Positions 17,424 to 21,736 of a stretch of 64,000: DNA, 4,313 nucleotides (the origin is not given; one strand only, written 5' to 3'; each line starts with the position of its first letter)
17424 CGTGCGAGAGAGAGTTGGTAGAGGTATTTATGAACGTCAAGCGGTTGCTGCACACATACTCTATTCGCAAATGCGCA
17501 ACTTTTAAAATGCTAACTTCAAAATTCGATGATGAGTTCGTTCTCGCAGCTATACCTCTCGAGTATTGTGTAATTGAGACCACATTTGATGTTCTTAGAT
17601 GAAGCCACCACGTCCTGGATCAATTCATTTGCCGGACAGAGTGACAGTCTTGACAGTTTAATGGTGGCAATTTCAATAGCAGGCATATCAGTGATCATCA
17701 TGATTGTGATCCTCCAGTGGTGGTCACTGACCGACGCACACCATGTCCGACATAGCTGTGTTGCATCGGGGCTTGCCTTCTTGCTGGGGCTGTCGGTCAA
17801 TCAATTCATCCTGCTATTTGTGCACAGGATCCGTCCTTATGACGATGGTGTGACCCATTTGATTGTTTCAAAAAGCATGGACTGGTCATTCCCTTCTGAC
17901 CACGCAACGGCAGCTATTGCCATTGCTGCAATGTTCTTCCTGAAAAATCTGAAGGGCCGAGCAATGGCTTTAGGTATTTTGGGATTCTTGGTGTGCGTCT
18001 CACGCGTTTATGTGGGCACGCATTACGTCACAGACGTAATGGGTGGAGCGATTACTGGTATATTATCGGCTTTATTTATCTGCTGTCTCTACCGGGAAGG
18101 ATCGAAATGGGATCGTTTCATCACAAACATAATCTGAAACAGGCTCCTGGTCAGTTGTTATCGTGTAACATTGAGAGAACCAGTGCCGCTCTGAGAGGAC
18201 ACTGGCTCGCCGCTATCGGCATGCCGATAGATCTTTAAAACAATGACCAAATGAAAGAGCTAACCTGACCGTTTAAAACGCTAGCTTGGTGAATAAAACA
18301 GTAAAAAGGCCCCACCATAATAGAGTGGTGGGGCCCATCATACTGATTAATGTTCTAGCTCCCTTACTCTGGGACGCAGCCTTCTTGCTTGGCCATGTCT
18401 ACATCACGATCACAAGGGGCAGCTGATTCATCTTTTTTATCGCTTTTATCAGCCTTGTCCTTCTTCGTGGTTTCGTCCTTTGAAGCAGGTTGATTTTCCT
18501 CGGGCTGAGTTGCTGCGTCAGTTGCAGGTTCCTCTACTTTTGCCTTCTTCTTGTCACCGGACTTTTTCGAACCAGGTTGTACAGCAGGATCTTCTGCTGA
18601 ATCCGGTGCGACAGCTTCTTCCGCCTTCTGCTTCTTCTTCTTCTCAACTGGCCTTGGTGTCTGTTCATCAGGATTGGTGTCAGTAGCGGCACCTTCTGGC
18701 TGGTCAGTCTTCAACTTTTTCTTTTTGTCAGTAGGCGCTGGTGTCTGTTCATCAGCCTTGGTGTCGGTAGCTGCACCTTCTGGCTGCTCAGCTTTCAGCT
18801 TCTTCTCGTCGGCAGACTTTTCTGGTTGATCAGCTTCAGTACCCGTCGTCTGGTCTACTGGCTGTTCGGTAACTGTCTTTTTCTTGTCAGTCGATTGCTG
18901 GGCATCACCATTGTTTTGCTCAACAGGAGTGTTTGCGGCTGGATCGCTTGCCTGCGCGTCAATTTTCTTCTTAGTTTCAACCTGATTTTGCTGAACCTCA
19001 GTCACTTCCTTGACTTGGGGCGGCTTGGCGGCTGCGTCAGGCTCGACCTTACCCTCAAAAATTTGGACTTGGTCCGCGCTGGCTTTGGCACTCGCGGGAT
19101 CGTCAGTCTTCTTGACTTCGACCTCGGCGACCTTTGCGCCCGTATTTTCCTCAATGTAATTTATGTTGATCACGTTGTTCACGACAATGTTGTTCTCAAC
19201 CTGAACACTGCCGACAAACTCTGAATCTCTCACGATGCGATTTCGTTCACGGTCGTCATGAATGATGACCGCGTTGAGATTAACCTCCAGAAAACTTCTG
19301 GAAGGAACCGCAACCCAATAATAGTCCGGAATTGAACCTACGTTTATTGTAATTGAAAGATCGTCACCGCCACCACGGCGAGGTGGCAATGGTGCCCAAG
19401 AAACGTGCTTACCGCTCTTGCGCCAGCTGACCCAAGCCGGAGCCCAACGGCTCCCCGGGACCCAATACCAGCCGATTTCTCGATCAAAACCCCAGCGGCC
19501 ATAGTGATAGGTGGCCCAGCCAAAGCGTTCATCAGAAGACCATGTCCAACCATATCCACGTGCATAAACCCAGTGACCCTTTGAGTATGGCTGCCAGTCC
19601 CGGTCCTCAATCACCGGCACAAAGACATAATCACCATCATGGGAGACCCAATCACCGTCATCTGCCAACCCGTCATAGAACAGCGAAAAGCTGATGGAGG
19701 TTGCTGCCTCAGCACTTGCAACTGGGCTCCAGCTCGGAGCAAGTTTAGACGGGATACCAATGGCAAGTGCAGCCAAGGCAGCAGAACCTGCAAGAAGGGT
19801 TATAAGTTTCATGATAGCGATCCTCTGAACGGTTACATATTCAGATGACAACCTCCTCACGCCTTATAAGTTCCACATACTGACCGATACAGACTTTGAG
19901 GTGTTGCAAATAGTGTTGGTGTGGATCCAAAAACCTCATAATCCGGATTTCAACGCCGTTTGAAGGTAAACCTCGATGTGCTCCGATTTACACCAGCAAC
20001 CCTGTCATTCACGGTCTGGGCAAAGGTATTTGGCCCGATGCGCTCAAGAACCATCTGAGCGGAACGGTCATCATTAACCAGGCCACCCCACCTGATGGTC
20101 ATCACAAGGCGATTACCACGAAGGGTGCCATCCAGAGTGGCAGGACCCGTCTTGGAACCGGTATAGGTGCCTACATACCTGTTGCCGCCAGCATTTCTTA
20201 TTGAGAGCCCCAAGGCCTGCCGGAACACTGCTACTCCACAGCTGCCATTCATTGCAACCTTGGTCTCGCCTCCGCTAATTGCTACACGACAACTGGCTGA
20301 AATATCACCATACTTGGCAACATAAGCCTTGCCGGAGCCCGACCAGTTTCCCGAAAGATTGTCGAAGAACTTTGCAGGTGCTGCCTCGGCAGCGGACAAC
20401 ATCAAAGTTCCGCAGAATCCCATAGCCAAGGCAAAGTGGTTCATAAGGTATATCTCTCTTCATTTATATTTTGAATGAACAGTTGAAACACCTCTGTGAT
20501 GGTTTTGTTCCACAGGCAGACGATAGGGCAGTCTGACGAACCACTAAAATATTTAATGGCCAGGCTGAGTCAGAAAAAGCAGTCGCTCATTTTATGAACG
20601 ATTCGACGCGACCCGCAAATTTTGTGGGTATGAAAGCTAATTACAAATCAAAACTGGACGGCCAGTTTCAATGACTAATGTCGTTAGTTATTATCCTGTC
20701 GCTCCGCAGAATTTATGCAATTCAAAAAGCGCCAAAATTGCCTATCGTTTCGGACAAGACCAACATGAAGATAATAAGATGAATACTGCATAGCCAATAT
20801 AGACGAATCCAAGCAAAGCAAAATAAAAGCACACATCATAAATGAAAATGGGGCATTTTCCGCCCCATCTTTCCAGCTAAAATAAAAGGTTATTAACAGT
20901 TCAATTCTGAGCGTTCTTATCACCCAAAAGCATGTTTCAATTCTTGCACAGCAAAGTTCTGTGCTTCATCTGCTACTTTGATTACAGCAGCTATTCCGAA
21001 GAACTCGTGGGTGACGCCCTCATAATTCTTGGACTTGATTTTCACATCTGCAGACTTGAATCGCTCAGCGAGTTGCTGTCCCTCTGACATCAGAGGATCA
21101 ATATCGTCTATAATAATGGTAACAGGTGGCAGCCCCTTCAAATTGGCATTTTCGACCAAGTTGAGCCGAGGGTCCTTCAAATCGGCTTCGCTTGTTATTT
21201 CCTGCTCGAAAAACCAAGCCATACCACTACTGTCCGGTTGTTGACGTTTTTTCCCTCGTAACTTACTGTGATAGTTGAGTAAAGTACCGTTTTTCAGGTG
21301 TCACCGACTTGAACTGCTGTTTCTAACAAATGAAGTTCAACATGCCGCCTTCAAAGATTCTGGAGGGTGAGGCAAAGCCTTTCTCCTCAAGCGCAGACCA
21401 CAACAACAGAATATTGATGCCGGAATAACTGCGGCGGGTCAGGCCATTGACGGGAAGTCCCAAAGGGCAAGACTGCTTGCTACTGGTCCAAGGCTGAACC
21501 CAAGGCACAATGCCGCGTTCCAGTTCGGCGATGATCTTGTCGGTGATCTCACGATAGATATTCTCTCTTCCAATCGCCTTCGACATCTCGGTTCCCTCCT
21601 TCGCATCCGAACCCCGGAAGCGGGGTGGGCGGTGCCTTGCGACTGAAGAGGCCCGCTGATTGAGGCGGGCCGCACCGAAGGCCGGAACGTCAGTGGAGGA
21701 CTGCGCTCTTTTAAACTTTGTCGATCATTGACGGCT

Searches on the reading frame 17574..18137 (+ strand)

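Call 19: search_protein_families(library=pfam, proteins=[window:17574-18137:+], max_evalue=0.01)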
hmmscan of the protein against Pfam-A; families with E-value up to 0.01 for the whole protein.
window:17574-18137:+ (187 aa): 2 families
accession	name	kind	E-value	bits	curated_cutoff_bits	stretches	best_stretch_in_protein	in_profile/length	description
PF01569.27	PAP2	-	6.9e-16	58.6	27.2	1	66-173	6-125/130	PAP2 superfamily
PF14378.12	PAP2_3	-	2.4e-06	27.9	27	1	104-167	125-189/190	PAP2 superfamily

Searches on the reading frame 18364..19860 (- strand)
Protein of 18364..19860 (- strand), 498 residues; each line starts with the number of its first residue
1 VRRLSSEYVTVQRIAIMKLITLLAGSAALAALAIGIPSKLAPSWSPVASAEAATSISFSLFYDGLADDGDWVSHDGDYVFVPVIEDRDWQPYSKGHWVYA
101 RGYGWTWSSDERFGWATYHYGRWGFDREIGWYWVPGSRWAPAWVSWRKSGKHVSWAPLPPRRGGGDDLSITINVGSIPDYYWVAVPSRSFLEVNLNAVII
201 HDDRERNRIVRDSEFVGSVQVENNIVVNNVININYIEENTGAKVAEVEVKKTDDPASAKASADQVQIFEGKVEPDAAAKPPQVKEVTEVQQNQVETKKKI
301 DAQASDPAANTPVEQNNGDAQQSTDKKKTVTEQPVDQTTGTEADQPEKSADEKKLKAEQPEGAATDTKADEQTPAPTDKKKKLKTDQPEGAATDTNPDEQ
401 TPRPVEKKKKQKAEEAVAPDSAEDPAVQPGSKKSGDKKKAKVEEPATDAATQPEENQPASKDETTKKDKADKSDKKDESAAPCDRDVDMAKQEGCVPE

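Call 19: search_protein_families(library=pfam, proteins=[window:18364-19860:-], max_evalue=0.01)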
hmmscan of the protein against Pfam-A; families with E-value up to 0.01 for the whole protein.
window:18364-19860:- (498 aa): 1 family
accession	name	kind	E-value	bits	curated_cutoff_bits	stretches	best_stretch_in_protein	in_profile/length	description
PF20245.3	DUF6600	-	2.5e-32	111.4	27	1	63-161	2-101/102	Family of unknown function (DUF6600)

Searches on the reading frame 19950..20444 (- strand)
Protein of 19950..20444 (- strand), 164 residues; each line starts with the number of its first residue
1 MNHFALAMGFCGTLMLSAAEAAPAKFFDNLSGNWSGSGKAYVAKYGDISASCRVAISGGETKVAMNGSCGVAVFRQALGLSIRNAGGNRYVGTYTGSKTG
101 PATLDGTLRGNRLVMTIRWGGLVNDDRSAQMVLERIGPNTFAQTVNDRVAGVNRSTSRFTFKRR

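Call 16: search_protein_families(library=pfam, proteins=[window:19950-20444:-], max_evalue=0.01)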
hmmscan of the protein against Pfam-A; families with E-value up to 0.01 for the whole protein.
window:19950-20444:- (164 aa): 0 families

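Call 59: search_protein_families(library=ncbifam, proteins=[window:19950-20444:-], max_evalue=0.01)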
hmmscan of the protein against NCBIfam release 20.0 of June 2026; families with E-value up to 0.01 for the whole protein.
window:19950-20444:- (164 aa): 0 families

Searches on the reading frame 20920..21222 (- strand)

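Call 16: search_protein_families(library=pfam, proteins=[window:20920-21222:-], max_evalue=0.01)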
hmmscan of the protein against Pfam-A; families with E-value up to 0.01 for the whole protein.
window:20920-21222:- (100 aa): 2 families
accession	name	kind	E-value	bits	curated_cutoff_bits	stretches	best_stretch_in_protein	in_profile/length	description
PF07859.19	Abhydrolase_3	-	1.1e-14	55.1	25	1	1-75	136-209/210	alpha/beta hydrolase fold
PF01738.24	DLH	-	0.0044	17.1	21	1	32-98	144-212/217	Dienelactone hydrolase family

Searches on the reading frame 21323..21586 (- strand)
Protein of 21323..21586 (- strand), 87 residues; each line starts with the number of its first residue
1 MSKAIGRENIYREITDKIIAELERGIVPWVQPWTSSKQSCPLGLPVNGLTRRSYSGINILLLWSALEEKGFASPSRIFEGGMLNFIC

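Call 16: search_protein_families(library=pfam, proteins=[window:21323-21586:-], max_evalue=0.01)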
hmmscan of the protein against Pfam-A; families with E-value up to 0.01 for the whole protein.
window:21323-21586:- (87 aa): 1 family
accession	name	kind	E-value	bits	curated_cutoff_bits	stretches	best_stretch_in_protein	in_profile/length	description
PF08401.16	ArdcN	-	5.4e-19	69.1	22.6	1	9-74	2-64/123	N-terminal domain of anti-restriction factor ArdC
